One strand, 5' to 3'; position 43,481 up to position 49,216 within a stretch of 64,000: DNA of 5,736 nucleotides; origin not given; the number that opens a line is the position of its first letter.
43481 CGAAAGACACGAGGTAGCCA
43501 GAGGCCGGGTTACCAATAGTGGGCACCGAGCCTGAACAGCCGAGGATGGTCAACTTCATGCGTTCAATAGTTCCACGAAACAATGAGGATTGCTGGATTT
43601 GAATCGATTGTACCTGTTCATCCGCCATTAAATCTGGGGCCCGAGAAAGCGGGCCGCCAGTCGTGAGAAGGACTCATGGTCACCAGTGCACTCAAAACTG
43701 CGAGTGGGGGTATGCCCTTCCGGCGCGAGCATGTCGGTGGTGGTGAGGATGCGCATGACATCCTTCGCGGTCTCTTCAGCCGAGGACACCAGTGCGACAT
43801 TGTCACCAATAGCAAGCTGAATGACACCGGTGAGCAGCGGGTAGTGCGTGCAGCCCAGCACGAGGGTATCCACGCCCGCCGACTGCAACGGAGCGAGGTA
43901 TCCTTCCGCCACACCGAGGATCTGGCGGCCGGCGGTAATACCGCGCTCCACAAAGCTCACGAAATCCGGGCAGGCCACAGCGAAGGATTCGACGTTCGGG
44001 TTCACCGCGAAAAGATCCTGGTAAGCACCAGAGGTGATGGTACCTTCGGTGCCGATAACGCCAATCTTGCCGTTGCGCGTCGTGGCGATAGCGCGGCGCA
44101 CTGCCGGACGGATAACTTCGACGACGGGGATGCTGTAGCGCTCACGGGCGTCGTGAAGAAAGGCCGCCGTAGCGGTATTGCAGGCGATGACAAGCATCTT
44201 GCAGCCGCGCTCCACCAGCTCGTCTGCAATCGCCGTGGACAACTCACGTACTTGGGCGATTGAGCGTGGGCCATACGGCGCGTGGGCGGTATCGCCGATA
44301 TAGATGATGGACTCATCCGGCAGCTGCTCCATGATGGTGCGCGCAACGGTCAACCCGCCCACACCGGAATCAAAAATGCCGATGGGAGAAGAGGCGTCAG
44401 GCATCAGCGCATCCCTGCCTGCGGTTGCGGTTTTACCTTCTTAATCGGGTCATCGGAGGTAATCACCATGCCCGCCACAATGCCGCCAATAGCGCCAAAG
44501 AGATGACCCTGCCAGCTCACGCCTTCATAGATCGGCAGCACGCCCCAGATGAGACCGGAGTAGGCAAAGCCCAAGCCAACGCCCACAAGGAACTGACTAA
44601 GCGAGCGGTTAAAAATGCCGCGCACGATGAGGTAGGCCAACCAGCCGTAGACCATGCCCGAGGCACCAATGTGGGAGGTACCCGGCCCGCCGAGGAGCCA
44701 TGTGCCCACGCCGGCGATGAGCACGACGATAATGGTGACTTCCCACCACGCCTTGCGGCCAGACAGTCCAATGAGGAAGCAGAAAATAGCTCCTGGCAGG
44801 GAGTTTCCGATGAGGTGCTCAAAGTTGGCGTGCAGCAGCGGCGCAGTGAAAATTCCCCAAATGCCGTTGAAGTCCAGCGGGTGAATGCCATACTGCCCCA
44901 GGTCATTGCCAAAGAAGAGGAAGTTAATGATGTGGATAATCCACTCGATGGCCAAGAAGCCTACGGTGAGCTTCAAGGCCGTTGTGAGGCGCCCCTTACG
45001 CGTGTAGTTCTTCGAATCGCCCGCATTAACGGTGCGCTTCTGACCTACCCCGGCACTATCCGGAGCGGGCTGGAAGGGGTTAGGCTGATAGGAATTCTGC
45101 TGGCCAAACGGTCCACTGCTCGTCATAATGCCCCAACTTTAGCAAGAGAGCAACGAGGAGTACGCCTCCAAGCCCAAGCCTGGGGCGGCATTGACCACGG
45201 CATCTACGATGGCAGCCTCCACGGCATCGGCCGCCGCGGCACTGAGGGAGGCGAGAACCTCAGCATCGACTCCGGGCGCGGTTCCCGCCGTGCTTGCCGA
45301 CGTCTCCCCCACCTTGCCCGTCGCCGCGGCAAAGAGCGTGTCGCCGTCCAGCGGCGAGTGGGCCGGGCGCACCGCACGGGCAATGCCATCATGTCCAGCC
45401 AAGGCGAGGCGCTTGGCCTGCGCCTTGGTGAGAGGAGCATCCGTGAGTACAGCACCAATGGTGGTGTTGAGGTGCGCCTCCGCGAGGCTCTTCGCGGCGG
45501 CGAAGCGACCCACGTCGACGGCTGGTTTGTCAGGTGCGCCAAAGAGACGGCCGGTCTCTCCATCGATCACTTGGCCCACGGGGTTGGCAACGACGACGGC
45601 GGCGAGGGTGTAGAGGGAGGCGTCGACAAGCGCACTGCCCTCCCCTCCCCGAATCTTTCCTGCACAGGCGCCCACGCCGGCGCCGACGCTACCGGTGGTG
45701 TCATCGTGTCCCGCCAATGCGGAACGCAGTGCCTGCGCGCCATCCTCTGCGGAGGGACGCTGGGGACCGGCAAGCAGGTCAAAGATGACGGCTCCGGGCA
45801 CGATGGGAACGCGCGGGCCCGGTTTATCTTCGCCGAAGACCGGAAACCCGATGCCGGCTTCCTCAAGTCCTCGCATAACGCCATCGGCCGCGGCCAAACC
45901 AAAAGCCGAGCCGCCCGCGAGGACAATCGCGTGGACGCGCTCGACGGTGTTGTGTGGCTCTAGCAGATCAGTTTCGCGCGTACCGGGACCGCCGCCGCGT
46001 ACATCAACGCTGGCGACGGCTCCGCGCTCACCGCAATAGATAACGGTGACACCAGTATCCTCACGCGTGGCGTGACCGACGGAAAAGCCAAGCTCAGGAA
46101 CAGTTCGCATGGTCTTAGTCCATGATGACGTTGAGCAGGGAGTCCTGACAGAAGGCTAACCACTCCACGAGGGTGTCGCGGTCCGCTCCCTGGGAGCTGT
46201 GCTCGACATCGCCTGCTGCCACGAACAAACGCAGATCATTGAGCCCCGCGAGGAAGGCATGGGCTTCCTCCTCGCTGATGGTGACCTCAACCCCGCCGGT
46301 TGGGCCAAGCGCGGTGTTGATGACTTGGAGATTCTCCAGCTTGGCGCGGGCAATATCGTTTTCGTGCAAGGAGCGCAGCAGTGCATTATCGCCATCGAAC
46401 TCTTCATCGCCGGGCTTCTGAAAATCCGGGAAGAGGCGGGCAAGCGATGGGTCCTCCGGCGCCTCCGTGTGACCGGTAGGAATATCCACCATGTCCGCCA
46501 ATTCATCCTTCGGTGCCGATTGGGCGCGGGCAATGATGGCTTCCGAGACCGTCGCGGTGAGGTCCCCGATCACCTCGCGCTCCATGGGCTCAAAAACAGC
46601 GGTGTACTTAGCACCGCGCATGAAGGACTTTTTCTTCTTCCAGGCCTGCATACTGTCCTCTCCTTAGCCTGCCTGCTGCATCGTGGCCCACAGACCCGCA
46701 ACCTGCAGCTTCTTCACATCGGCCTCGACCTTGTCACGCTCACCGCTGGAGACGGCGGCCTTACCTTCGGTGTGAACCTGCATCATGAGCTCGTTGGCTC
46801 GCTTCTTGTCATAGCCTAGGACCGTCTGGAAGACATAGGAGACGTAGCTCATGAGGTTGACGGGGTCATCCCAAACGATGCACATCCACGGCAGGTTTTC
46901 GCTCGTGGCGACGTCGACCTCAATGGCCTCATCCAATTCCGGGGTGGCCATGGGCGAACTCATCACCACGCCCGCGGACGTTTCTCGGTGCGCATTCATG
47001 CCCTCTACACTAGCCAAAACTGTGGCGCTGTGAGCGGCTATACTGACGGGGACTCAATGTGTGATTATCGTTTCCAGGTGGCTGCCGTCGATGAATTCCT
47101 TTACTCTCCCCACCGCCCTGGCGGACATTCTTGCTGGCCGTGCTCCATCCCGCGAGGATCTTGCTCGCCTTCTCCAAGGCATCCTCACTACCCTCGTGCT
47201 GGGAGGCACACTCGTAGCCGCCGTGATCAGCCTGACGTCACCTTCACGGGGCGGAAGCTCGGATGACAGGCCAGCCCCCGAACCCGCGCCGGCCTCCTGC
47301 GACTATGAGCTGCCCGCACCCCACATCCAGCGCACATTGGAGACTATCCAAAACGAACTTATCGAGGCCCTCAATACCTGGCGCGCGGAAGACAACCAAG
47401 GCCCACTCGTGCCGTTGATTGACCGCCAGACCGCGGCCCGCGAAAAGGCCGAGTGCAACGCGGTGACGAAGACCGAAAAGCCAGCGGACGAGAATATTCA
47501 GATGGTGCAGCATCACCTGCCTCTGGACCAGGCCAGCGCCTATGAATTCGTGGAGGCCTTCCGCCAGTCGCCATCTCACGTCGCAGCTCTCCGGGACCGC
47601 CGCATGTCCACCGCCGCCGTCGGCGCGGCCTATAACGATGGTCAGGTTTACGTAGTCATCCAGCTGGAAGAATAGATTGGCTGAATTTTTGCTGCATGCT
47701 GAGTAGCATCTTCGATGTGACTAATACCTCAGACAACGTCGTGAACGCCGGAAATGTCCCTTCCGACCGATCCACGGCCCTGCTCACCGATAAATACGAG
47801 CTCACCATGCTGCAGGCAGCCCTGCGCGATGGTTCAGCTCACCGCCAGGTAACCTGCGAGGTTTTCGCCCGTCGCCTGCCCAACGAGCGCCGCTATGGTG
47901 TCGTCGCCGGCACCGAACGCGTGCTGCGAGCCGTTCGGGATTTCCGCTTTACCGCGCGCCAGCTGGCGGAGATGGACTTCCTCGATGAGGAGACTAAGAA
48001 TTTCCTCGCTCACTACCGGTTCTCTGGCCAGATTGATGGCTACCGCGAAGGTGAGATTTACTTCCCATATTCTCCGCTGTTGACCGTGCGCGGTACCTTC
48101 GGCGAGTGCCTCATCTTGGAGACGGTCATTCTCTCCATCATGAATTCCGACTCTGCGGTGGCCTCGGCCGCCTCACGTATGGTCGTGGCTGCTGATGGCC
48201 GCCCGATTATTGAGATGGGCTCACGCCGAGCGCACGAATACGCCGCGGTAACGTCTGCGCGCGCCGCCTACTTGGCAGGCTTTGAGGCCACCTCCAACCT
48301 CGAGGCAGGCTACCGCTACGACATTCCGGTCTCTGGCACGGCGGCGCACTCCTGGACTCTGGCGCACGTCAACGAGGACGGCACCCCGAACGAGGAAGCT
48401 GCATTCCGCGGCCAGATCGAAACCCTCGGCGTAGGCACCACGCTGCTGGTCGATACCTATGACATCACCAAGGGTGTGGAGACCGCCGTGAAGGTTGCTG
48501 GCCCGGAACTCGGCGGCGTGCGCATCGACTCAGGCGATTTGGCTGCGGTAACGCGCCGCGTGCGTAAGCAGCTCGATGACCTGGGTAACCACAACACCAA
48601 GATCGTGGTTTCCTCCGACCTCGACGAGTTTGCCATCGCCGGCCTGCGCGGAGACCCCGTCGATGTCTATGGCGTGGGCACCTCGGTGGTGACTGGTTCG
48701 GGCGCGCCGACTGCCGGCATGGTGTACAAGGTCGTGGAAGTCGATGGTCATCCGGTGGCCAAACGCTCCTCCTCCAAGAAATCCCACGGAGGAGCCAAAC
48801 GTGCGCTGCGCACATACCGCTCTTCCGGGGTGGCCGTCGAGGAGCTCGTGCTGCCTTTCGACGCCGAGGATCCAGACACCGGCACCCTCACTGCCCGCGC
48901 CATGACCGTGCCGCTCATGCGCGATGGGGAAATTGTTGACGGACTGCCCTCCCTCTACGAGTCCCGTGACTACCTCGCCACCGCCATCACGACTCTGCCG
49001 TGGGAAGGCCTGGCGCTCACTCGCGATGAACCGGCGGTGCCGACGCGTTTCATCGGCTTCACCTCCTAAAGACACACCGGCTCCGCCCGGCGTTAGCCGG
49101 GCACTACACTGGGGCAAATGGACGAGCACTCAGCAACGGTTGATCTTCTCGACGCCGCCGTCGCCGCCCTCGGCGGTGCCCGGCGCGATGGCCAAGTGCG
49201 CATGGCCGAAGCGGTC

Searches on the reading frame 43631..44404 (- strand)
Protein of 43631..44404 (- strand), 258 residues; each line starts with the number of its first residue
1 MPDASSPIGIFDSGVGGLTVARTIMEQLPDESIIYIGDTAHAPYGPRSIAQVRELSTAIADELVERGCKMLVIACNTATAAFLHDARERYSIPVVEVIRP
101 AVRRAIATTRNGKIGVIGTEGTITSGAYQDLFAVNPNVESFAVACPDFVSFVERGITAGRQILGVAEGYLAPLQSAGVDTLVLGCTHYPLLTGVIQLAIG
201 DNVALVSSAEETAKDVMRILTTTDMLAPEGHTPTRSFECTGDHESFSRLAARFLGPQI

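Call 88: search_protein_families(library=pfam, proteins=[window:43631-44404:-], max_evalue=0.00001)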
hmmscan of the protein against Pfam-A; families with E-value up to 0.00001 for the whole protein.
window:43631-44404:- (258 aa): 1 family
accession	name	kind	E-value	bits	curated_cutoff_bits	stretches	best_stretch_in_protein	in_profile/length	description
PF01177.27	Asp_Glu_race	-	4.1e-22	79.4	31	1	22-213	18-208/211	Asp/Glu/Hydantoin racemase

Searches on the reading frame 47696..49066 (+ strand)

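Call 88: search_protein_families(library=pfam, proteins=[window:47696-49066:+], max_evalue=0.00001)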
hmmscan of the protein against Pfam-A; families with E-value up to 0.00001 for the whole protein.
window:47696-49066:+ (457 aa): 3 families
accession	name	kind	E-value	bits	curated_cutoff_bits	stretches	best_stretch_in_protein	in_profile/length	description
PF17767.7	NAPRTase_N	-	6.3e-26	91.6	32.6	1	29-150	1-125/125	Nicotinate phosphoribosyltransferase (NAPRTase) N-terminal domain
PF04095.22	NAPRTase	-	3.4e-08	33.9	20.8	1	172-361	4-217/239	Nicotinate phosphoribosyltransferase (NAPRTase) family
PF02749.22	QRPTase_N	-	9.9e-07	29.3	27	0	46-150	8-79/82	Quinolinate phosphoribosyl transferase, N-terminal domain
